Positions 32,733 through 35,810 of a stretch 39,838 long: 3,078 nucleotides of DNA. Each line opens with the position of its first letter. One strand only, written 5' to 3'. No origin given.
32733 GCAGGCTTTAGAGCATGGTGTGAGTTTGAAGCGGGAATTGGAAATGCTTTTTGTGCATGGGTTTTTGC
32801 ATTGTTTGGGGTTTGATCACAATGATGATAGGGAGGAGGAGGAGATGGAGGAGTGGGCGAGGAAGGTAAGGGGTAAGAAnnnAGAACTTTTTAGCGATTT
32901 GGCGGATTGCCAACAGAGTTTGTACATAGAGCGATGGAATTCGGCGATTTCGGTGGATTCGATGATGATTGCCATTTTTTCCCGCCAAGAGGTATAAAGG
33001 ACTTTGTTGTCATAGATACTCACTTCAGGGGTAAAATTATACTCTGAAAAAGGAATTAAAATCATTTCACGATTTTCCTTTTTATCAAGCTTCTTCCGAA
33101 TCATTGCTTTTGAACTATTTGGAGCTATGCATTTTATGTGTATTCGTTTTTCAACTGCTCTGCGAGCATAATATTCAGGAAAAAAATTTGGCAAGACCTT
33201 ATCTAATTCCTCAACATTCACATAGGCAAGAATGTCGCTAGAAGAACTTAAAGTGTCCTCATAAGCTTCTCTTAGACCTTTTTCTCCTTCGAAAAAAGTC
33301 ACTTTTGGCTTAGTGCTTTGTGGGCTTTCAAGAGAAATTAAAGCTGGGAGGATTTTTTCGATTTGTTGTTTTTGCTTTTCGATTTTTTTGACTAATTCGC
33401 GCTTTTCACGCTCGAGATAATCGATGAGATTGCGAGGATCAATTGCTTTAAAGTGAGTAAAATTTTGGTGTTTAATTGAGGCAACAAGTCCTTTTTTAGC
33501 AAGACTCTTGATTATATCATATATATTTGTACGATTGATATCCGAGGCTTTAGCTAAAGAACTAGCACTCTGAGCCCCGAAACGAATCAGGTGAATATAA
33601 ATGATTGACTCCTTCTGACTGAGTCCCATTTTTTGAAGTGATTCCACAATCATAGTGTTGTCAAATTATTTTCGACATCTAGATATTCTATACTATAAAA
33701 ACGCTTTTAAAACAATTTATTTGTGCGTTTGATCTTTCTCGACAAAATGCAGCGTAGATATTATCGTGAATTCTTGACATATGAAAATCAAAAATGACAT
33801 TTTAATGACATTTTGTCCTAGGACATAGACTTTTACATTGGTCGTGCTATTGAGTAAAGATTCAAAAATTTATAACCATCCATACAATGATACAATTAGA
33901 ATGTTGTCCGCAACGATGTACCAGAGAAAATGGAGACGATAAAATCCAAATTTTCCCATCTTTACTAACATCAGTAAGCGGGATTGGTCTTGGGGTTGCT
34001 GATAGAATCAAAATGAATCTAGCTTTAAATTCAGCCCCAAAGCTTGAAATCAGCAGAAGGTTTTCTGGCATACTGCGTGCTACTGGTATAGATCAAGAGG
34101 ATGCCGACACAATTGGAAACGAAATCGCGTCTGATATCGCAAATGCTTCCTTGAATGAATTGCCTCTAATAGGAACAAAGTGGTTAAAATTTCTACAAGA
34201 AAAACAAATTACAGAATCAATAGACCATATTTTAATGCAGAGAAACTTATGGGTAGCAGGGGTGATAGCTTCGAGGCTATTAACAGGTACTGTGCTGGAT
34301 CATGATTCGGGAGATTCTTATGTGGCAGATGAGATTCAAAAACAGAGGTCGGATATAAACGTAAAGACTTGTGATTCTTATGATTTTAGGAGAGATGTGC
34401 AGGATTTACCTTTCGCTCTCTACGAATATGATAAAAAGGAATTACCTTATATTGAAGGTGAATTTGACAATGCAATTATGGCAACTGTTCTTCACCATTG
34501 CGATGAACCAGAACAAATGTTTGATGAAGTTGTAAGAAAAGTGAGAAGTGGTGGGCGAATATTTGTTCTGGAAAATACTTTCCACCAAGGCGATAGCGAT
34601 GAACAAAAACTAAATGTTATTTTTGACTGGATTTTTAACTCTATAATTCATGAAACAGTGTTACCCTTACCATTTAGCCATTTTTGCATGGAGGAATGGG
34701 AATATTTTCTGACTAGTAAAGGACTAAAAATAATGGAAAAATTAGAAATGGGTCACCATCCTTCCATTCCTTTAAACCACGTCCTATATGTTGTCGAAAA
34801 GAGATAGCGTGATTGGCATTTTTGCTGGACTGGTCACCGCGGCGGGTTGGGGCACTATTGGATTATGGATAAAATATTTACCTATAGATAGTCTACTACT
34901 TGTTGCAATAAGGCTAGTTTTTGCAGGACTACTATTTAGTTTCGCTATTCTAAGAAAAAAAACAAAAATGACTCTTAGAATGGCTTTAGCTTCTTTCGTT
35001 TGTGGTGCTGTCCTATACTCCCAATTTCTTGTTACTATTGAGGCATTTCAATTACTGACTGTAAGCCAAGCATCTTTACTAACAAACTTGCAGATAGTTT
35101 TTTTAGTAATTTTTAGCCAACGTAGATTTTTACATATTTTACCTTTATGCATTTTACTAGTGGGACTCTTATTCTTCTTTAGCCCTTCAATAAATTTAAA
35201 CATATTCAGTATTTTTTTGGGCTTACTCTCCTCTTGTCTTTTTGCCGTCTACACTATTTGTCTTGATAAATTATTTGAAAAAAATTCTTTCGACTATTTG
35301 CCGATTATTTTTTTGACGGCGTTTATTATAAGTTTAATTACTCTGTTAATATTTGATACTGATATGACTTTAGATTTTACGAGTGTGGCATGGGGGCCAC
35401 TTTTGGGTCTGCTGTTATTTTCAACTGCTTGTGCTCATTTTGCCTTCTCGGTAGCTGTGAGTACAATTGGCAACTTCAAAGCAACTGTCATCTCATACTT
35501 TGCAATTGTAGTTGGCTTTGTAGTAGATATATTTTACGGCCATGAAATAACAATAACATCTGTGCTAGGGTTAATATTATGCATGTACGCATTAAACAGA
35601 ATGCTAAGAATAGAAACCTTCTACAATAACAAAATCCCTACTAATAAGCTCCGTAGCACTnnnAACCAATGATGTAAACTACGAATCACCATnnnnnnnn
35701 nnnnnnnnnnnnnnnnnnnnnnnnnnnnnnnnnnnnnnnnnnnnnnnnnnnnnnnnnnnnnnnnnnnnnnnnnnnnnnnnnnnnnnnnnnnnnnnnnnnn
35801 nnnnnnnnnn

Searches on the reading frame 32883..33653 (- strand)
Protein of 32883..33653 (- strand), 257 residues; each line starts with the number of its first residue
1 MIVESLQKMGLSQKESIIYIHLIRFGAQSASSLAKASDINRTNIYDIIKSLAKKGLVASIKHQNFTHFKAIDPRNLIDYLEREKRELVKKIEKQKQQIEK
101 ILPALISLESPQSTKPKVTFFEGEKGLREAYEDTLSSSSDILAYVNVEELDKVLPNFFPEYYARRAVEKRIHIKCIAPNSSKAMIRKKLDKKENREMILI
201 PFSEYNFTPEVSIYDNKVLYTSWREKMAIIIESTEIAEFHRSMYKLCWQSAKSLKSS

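Call 75: search_protein_families(library=pfam, proteins=[window:32883-33653:-], max_evalue=0.00001)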
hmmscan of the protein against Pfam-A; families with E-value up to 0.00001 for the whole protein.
window:32883-33653:- (257 aa): 1 family
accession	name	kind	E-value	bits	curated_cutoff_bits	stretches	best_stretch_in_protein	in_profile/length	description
PF01978.25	TrmB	-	7.3e-16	58.2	25.6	1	6-73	1-67/68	Sugar-specific transcriptional regulator TrmB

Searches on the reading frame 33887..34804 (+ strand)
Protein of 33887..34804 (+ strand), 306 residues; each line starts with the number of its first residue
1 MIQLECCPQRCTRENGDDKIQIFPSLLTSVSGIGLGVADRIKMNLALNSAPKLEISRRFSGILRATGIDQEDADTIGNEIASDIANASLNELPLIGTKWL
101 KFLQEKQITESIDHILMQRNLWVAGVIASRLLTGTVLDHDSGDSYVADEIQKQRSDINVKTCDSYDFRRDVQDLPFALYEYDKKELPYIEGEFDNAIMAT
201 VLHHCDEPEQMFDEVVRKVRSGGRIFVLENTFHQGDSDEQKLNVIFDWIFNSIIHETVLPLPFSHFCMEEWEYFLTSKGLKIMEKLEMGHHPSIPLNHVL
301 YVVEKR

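Call 75: search_protein_families(library=pfam, proteins=[window:33887-34804:+], max_evalue=0.00001)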
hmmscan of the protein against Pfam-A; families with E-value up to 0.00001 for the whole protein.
window:33887-34804:+ (306 aa): 1 family
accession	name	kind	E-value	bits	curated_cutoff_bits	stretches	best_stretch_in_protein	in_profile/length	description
PF08241.18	Methyltransf_11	-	3.5e-08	34.4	21.2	1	176-227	44-95/95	Methyltransferase domain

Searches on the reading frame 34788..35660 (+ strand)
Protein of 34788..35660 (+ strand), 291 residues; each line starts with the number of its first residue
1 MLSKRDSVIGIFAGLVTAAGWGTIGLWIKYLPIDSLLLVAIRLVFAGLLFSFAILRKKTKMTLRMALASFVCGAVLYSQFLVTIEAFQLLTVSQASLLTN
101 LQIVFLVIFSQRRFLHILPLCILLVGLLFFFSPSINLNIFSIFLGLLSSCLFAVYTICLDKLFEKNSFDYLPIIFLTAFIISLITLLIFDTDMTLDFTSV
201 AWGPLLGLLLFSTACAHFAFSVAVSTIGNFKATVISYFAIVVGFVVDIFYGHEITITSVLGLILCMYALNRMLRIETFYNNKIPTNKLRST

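Call 75: search_protein_families(library=pfam, proteins=[window:34788-35660:+], max_evalue=0.00001)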
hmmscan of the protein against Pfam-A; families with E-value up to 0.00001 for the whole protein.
window:34788-35660:+ (291 aa): 1 family
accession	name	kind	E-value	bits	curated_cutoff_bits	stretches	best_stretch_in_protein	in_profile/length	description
PF00892.27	EamA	-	7.2e-17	62.4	28.2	2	140-267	2-128/135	EamA-like transporter family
